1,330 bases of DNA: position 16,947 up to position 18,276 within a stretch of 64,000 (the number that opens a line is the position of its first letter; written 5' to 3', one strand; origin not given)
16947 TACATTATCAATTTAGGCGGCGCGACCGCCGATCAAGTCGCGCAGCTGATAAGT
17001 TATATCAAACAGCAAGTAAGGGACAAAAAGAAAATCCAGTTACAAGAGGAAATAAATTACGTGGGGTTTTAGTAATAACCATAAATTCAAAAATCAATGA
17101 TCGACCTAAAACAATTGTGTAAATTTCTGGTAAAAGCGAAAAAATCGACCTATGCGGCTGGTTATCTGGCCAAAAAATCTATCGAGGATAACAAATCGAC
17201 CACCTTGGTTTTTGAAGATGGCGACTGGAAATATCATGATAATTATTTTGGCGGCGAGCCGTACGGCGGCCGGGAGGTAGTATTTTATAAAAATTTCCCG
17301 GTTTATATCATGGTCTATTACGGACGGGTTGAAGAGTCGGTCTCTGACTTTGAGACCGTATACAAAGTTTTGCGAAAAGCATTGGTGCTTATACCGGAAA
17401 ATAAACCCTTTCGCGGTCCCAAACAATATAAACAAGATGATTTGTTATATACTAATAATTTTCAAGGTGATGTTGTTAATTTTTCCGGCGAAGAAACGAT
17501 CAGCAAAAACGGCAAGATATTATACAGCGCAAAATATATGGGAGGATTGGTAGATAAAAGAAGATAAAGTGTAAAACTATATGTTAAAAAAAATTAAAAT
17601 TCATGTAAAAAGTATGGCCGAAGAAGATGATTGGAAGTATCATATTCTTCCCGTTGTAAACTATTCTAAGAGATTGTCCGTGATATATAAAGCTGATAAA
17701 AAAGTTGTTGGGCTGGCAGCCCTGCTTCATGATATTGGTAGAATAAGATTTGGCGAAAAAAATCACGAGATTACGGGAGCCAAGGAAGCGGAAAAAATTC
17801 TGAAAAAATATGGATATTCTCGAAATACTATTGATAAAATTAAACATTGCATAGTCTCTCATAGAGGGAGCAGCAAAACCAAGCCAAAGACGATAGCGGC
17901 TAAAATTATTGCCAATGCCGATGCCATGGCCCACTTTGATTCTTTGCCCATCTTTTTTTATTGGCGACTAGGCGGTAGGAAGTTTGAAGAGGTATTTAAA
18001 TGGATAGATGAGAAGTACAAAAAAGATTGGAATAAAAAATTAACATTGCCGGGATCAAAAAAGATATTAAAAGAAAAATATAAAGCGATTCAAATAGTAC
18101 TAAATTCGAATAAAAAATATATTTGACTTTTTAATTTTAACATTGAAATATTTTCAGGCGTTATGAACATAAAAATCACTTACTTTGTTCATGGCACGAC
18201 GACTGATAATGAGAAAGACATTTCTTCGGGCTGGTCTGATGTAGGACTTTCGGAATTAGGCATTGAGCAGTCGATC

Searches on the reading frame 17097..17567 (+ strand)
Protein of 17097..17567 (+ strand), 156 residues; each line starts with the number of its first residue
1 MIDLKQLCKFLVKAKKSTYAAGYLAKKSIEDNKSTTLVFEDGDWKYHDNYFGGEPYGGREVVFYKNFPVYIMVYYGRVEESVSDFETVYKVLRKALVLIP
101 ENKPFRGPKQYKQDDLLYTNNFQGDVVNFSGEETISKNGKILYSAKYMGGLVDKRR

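Call 74: search_protein_families(library=pfam, proteins=[window:17097-17567:+], max_evalue=0.00001)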
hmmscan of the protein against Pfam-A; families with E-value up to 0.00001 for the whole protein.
window:17097-17567:+ (156 aa): 1 family
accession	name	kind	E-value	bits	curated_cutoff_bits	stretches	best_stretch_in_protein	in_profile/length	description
PF18931.5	DUF5680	-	4.8e-29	101.2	25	1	48-152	1-104/104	Domain of unknown function (DUF5680)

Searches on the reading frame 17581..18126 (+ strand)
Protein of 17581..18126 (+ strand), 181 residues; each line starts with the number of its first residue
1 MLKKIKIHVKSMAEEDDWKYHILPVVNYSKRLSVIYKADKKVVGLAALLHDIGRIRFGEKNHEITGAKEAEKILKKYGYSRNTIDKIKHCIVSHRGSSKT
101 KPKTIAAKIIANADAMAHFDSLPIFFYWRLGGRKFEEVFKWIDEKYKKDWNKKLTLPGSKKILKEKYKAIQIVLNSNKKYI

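Call 74: search_protein_families(library=pfam, proteins=[window:17581-18126:+], max_evalue=0.00001)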
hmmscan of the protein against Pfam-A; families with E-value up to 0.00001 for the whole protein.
window:17581-18126:+ (181 aa): 1 family
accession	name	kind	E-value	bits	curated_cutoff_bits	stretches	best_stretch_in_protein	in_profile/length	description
PF01966.28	HD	-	7.8e-16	58.8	22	1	20-116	3-113/116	HD domain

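Call 86: search_protein_families(library=ncbifam, proteins=[window:17581-18126:+], max_evalue=0.001)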
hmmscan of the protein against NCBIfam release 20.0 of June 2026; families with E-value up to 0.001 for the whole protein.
window:17581-18126:+ (181 aa): 12 families
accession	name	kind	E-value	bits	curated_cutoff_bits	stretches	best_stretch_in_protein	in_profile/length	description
TIGR00277.1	HDIG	domain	1.2e-07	31.5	27.6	1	20-74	7-69/84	HDIG domain-containing metalloprotein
NF007515.0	PRK10119.1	equivalog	2.8e-07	30.2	286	1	20-118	28-131/231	phosphohydrolase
TIGR00295.1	TIGR00295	hypoth_equivalog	7.7e-07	29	172.35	1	21-84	17-81/164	TIGR00295 family protein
NF009343.0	PRK12703.1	equivalog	1.1e-06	27.8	434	1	11-98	181-260/339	tRNA (cytidine(56)-2'-O)-methyltransferase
TIGR01596.1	cas3_HD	equivalog_domain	1.4e-06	28.5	43.45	1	19-152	2-134/178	CRISPR-associated endonuclease Cas3''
TIGR01693.1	UTase_glnD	equivalog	2e-05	23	519.4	1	39-94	464-517/850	[protein-PII] uridylyltransferase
NF003467.0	PRK05092.1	equivalog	7.3e-05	20.7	959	1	38-98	537-595/940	[protein-PII] uridylyltransferase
NF045665.1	NTPtran_DVU1551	equivalog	0.00011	21.4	315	1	37-115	242-309/359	DVU_1551 family NTP transferase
NF002487.0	PRK01759.1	equivalog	0.00018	19.8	890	1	37-95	478-534/862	bifunctional uridylyltransferase/uridylyl-removing protein GlnD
TIGR03319.1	RNase_Y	equivalog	0.00019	20.1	454.35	1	34-117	346-421/514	ribonuclease Y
NF002895.0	PRK03381.1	equivalog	0.00034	18.8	631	1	45-94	448-495/782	[protein-PII] uridylyltransferase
TIGR02692.1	tRNA_CCA_actino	equivalog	0.0008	18.2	438.8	0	15-94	256-342/466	CCA tRNA nucleotidyltransferase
